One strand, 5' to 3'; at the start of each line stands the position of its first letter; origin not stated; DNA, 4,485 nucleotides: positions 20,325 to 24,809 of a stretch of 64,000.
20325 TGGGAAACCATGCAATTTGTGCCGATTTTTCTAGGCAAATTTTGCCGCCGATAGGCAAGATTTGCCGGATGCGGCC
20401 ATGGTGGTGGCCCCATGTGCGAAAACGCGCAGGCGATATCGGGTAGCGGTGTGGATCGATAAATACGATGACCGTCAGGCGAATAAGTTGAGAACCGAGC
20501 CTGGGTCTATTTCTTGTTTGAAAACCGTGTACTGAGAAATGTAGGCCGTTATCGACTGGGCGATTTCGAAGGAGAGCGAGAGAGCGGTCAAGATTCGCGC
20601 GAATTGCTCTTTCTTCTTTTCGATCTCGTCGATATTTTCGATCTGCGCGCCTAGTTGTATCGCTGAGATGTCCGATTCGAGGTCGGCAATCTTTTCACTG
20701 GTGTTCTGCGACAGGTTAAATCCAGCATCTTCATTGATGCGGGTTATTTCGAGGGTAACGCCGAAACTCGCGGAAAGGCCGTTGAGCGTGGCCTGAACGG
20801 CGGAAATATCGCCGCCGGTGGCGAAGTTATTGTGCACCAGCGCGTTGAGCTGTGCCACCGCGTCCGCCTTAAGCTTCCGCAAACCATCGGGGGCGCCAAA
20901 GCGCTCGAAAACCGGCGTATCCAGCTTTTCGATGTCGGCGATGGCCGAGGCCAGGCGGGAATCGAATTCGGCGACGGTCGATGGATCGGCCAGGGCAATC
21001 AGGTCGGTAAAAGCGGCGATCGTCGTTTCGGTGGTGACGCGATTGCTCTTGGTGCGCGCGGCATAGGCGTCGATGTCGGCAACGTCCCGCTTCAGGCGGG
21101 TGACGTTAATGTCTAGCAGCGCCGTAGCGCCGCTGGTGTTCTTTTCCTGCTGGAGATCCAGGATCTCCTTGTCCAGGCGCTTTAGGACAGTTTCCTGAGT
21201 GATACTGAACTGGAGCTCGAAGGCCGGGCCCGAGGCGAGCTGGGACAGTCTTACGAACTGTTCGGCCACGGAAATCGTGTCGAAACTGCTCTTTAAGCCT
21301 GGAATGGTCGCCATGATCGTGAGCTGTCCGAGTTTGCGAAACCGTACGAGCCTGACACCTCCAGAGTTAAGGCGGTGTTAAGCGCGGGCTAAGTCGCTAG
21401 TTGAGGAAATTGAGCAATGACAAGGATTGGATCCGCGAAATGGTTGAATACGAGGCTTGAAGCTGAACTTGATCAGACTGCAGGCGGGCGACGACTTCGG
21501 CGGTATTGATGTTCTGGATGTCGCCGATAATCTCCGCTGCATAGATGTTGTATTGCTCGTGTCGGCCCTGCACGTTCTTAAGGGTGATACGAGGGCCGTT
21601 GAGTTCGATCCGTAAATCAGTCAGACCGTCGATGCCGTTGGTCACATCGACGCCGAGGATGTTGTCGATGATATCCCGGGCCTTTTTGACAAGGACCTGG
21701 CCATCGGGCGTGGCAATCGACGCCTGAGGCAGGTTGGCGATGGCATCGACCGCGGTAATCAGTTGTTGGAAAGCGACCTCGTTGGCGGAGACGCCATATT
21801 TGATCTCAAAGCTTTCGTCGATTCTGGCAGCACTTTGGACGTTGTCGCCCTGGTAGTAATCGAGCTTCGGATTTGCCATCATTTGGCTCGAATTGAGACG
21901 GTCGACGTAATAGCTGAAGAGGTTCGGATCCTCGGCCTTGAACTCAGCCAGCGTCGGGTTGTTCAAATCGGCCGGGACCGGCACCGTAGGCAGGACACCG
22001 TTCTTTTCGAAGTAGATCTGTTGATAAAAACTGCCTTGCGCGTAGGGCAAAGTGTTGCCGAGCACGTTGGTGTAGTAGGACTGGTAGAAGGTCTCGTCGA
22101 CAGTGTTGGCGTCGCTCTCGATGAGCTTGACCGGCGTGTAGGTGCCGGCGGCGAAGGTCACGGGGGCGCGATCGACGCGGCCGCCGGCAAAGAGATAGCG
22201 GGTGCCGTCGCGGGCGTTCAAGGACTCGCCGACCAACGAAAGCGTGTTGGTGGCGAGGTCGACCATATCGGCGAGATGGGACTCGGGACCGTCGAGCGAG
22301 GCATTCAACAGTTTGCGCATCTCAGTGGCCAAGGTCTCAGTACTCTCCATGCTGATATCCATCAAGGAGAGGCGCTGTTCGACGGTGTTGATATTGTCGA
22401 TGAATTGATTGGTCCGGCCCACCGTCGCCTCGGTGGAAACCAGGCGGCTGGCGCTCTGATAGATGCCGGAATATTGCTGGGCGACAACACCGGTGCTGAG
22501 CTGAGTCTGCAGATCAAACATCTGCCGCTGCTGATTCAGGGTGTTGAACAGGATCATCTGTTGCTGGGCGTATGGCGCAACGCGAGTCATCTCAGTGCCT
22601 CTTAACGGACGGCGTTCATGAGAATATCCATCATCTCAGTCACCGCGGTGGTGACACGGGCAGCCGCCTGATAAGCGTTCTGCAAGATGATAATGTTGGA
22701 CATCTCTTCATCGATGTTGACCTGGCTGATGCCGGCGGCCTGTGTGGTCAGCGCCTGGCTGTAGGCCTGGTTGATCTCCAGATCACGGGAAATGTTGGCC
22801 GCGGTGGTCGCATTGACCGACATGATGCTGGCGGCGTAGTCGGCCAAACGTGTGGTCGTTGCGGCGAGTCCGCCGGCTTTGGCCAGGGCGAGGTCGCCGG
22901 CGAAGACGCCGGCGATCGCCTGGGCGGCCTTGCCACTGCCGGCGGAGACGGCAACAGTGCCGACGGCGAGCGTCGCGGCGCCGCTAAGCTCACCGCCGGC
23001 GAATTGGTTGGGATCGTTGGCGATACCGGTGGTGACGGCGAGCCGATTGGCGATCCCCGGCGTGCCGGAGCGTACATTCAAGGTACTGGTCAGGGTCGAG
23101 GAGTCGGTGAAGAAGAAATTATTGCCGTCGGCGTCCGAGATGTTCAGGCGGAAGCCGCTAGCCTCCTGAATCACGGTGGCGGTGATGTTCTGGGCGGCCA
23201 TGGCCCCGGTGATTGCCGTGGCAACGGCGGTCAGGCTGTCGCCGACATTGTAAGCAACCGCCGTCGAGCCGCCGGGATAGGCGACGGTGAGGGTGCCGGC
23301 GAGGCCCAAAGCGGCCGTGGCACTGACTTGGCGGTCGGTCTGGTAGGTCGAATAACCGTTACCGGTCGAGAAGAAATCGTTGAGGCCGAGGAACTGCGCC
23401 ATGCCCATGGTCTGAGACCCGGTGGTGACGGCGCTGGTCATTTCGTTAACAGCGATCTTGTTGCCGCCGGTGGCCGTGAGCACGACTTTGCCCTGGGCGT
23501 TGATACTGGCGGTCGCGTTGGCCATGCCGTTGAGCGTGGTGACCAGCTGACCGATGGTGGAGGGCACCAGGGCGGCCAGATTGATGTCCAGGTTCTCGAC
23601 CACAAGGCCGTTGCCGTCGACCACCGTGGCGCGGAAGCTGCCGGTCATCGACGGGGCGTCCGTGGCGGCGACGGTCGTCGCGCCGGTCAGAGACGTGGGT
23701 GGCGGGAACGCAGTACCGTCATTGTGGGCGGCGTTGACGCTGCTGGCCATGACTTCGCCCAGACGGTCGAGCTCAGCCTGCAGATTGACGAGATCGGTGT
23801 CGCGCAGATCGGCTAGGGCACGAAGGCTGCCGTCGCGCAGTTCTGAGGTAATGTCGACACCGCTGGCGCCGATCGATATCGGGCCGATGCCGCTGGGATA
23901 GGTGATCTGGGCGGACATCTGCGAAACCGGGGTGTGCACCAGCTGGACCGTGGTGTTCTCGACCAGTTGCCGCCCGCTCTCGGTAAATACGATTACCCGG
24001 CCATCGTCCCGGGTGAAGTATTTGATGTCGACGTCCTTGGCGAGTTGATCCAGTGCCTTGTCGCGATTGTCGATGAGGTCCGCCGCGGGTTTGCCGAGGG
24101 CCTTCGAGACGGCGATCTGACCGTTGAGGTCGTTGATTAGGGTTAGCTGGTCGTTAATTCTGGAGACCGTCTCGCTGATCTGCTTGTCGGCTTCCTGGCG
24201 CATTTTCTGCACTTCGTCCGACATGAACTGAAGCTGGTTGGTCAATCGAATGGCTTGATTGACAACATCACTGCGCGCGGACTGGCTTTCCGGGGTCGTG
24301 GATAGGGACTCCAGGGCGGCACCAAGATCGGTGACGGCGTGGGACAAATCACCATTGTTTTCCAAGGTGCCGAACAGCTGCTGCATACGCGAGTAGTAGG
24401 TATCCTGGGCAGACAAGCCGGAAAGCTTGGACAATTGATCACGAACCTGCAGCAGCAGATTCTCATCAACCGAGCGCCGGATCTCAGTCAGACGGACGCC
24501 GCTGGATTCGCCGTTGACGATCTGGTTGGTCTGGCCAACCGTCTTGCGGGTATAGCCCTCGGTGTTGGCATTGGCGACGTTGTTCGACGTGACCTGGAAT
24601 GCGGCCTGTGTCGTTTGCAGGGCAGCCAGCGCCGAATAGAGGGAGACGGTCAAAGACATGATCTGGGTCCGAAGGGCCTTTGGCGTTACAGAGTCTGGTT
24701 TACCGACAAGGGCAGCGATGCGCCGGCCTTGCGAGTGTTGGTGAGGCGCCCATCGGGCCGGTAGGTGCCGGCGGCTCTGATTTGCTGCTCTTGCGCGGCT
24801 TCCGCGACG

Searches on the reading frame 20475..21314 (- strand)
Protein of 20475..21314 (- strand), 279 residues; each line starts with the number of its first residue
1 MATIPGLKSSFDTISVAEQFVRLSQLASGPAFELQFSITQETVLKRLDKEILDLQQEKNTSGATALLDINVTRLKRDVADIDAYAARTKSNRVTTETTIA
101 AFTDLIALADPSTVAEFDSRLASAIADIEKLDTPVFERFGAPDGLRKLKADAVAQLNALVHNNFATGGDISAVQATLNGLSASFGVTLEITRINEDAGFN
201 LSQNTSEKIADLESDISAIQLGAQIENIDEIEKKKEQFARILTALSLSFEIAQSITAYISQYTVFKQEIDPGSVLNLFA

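Call 6: search_protein_families(library=pfam, proteins=[window:20475-21314:-], max_evalue=0.001)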
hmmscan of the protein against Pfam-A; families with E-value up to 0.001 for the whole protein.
window:20475-21314:- (279 aa): 1 family
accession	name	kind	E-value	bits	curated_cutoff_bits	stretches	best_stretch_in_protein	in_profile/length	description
PF09375.15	Peptidase_M75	-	0.00031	20.8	23.5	1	100-159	226-284/288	Imelysin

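Call 44: search_protein_families(library=pfam, proteins=[window:20475-21314:-], max_evalue=0.01)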
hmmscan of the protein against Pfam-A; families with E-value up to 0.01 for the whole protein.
window:20475-21314:- (279 aa): 1 family
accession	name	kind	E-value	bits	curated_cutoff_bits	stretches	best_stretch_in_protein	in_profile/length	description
PF09375.15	Peptidase_M75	-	0.00031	20.8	23.5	1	100-159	226-284/288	Imelysin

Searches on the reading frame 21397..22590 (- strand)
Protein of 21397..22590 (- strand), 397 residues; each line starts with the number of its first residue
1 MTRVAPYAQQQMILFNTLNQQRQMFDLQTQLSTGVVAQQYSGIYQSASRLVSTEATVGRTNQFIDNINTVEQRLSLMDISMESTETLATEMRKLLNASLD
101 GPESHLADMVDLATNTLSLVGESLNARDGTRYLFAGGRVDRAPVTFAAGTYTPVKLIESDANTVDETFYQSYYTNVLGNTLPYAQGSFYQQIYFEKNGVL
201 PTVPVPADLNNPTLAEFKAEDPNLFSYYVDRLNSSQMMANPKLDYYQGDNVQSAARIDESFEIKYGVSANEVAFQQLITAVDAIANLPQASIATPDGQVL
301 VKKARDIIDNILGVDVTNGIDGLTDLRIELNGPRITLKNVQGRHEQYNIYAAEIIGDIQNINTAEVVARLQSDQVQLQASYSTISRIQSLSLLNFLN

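Call 6: search_protein_families(library=pfam, proteins=[window:21397-22590:-], max_evalue=0.001)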
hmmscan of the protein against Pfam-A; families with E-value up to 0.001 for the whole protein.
window:21397-22590:- (397 aa): 2 families
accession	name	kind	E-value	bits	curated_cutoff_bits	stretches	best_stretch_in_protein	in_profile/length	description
PF00669.25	Flagellin_N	-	7.1e-05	23.3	26.6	1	15-118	12-114/139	Bacterial flagellin N-terminal helical region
PF00700.27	Flagellin_C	-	0.00012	22.8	23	1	348-396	38-86/86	Bacterial flagellin C-terminal helical region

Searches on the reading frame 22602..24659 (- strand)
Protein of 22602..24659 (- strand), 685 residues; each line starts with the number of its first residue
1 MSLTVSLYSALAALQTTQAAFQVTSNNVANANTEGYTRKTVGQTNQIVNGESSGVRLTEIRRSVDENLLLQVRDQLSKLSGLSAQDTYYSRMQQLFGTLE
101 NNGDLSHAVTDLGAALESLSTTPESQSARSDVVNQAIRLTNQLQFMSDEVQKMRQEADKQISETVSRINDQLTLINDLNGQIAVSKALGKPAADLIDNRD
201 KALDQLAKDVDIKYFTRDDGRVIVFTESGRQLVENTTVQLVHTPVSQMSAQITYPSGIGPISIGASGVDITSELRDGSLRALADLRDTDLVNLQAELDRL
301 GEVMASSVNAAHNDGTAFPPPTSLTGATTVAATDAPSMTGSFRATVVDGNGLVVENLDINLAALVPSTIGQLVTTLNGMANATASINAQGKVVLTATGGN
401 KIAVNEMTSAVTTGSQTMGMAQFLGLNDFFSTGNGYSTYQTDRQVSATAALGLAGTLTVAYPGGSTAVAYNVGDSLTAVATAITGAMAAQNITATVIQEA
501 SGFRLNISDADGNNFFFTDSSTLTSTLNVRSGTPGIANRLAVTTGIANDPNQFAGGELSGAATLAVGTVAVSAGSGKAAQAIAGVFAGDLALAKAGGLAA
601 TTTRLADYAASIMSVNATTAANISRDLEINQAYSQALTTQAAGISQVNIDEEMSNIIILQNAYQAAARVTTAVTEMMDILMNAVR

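Call 6: search_protein_families(library=pfam, proteins=[window:22602-24659:-], max_evalue=0.001)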
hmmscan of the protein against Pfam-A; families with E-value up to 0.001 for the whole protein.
window:22602-24659:- (685 aa): 3 families
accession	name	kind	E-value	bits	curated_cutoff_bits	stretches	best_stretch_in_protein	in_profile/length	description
PF22638.1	FlgK_D1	-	1.3e-47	162.8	28.6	1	90-316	2-222/233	Flagellar hook-associated protein FlgK helical domain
PF00460.25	Flg_bb_rod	-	1.8e-07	31.4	20.7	1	7-37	1-31/31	Flagella basal body rod protein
PF06429.18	Flg_bbr_C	-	1.9e-07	30.9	23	1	644-682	7-45/46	Flagellar basal body rod FlgEFG protein C-terminal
